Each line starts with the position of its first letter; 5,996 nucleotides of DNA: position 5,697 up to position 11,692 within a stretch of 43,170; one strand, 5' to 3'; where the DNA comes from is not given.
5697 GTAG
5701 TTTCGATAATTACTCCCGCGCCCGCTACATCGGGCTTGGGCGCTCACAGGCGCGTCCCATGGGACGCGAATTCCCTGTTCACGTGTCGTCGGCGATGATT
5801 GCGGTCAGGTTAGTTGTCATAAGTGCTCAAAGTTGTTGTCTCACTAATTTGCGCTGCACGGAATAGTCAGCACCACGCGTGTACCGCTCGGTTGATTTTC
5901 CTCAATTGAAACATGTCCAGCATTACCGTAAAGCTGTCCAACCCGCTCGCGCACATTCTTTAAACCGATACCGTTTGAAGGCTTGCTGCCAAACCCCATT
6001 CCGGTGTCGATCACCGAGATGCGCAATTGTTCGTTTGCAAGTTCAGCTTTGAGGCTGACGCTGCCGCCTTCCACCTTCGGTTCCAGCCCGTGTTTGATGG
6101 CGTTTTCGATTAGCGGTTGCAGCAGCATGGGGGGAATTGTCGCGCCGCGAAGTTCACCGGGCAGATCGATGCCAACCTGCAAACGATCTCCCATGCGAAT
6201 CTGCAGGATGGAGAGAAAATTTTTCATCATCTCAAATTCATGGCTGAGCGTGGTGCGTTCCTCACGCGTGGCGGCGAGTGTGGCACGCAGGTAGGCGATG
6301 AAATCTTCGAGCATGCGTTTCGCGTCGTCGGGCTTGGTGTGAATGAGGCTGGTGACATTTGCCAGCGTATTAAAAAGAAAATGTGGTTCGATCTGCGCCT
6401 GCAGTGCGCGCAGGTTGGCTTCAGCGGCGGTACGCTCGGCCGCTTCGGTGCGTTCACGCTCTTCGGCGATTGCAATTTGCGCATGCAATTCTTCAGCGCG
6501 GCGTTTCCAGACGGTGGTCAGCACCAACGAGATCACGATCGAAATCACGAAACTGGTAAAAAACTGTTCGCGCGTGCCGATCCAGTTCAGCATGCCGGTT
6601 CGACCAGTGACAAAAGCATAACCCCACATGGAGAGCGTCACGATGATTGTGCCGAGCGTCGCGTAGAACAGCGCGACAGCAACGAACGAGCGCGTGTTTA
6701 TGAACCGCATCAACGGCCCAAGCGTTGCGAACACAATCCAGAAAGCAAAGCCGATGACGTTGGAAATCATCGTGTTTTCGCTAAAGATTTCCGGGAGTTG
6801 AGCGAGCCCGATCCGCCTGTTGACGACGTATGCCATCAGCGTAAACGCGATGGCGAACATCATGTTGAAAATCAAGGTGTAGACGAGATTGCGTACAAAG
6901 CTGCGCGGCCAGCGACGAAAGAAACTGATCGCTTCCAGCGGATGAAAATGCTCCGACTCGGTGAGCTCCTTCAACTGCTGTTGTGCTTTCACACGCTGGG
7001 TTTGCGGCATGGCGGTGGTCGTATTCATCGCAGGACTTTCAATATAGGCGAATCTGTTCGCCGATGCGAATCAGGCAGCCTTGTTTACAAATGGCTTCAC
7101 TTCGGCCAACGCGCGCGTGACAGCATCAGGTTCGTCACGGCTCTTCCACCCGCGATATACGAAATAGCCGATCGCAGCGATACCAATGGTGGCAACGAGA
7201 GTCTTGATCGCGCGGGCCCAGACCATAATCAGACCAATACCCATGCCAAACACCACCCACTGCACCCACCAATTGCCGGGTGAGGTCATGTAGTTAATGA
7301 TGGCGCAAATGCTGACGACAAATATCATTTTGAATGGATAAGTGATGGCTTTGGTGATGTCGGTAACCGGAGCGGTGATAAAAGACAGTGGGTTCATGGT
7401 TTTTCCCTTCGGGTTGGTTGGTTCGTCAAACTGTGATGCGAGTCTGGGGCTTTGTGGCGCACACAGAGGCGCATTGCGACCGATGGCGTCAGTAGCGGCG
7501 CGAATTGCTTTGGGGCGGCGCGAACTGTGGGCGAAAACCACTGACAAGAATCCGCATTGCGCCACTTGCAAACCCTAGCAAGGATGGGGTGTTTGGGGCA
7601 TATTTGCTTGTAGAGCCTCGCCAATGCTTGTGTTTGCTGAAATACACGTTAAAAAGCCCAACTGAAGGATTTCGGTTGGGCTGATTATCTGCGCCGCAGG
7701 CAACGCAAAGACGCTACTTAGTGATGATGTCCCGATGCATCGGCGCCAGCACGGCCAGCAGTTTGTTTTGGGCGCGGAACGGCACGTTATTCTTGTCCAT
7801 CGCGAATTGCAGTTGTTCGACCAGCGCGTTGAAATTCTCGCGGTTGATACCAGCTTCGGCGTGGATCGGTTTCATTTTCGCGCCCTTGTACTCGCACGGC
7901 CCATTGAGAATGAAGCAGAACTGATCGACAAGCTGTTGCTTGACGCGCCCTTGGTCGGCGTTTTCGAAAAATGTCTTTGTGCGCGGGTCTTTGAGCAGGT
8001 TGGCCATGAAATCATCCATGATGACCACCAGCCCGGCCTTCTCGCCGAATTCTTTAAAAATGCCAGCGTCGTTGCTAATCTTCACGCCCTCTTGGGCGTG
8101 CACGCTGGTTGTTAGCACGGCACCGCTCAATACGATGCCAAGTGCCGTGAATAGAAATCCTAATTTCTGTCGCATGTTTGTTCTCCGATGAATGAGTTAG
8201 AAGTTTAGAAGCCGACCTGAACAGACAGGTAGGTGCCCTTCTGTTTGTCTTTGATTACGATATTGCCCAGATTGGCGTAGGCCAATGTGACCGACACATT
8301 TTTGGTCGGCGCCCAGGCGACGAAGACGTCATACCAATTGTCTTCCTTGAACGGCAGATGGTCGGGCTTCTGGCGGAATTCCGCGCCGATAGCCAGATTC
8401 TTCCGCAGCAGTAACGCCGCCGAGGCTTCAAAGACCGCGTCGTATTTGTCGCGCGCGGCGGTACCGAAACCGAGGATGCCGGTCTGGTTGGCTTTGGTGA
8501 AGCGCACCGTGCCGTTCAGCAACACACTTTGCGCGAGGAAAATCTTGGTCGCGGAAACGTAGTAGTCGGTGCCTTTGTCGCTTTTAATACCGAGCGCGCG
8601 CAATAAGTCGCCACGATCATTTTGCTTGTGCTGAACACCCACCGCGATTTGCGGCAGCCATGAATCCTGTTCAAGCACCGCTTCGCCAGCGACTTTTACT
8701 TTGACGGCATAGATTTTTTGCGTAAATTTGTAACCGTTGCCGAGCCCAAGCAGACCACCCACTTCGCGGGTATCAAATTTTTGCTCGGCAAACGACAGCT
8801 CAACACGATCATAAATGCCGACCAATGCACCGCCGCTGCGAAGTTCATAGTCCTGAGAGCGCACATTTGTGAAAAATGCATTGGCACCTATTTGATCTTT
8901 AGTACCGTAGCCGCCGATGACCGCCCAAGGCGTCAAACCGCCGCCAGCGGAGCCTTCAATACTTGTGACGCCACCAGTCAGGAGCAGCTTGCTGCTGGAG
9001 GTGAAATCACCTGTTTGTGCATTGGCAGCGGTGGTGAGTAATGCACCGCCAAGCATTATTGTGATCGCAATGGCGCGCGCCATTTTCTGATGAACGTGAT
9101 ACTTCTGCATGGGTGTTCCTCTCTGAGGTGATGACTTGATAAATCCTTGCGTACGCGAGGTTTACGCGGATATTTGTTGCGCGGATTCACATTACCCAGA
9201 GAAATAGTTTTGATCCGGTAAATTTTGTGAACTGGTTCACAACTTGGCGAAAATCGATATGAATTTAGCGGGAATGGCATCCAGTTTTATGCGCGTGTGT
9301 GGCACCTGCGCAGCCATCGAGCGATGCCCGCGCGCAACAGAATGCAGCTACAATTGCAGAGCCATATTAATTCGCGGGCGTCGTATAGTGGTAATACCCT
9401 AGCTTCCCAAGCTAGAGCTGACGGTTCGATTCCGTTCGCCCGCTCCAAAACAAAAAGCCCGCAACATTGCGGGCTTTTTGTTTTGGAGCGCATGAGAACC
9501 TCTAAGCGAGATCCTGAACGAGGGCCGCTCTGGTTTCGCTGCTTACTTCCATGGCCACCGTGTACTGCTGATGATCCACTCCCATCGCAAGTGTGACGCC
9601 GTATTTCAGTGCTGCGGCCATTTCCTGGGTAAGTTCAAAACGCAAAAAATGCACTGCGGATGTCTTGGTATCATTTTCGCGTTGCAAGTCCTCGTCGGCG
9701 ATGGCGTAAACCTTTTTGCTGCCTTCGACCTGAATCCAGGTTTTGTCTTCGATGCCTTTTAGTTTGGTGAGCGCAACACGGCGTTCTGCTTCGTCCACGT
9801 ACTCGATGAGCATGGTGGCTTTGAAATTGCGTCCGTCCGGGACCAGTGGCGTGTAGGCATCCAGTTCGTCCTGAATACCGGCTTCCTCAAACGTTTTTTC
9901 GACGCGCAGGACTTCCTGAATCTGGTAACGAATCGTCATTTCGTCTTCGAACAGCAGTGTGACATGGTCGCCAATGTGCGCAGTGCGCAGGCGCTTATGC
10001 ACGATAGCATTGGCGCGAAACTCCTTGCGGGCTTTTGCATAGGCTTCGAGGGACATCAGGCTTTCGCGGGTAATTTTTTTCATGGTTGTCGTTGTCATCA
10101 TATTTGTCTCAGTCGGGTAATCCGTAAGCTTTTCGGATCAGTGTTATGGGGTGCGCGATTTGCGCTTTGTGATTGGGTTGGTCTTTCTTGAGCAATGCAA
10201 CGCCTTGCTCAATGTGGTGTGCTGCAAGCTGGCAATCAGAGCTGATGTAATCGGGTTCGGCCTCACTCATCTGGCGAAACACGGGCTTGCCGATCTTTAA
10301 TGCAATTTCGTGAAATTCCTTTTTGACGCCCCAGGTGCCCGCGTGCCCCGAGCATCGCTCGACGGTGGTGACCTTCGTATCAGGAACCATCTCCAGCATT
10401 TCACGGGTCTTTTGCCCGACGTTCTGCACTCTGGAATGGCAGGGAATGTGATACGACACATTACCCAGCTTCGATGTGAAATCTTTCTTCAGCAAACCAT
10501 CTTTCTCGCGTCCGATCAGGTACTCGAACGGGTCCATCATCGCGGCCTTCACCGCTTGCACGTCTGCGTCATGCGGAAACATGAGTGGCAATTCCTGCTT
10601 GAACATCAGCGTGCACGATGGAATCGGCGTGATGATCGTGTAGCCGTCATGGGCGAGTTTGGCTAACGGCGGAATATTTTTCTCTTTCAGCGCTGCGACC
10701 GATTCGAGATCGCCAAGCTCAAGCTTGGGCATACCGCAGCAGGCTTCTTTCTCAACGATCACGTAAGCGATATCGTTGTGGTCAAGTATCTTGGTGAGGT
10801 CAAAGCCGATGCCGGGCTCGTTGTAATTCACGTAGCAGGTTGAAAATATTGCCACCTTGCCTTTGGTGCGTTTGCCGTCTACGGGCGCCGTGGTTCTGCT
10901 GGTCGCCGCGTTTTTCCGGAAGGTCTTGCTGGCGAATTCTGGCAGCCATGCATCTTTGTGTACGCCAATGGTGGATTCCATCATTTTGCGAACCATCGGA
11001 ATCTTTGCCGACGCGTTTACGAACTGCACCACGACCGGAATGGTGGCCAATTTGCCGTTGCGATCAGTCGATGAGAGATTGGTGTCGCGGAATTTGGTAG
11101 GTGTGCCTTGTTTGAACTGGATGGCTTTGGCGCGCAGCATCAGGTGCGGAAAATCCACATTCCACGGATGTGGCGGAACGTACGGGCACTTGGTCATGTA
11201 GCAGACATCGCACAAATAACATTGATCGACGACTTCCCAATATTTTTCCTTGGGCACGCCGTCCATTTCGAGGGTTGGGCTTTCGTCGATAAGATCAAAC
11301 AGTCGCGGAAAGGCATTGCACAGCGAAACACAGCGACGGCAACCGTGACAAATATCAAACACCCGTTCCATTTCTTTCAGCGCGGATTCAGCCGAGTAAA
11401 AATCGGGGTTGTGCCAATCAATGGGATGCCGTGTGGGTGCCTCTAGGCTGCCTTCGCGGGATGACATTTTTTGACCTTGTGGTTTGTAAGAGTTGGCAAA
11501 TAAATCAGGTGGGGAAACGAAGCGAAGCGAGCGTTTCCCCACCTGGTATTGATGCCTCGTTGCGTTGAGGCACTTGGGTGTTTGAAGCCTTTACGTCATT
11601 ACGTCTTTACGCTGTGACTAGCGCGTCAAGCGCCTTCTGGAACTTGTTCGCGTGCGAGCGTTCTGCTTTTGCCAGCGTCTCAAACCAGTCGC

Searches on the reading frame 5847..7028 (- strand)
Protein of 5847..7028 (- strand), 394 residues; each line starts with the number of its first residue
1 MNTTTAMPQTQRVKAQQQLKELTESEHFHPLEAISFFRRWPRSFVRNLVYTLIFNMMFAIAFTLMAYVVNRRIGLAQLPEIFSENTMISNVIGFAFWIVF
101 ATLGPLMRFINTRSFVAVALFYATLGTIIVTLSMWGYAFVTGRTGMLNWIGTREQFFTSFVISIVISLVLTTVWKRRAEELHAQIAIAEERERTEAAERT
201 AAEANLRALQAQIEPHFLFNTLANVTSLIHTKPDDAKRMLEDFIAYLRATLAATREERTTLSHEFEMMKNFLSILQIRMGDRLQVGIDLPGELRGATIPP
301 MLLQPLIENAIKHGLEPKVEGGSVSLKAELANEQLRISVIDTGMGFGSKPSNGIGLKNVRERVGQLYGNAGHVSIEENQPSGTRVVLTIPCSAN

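Call 78: search_protein_families(library=pfam, proteins=[window:5847-7028:-], max_evalue=0.00001)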
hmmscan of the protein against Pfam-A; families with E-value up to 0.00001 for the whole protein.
window:5847-7028:- (394 aa): 2 families
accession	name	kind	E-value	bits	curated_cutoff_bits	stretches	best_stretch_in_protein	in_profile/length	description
PF06580.19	His_kinase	-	7.1e-24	84.3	25.2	1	204-283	1-81/81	Histidine kinase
PF02518.31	HATPase_c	-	6.1e-10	40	26.4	1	302-391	9-109/111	Histidine kinase-, DNA gyrase B-, and HSP90-like ATPase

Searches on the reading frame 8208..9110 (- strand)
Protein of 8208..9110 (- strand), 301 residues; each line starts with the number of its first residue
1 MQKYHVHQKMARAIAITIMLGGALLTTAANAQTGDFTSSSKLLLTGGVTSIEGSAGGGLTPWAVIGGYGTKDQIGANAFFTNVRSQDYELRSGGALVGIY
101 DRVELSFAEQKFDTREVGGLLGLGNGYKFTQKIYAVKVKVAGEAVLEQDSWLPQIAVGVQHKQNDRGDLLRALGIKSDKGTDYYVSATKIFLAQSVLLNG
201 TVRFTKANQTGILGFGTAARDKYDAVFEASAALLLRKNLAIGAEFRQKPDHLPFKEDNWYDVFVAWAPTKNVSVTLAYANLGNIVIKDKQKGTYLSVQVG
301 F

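Call 78: search_protein_families(library=pfam, proteins=[window:8208-9110:-], max_evalue=0.00001)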
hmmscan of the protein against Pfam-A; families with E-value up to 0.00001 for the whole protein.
window:8208-9110:- (301 aa): 1 family
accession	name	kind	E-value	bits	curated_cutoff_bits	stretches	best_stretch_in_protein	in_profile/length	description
PF11231.14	DUF3034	-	1.3e-103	346.4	25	1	45-298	1-255/255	Protein of unknown function (DUF3034)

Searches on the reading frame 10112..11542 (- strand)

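Call 78: search_protein_families(library=pfam, proteins=[window:10112-11542:-], max_evalue=0.00001)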
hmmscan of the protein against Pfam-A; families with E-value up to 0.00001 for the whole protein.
window:10112-11542:- (477 aa): 1 family
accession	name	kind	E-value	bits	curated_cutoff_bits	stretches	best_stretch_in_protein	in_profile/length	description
PF02754.22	CCG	-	8.7e-17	61.5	20.6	1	230-315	1-85/85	Cysteine-rich domain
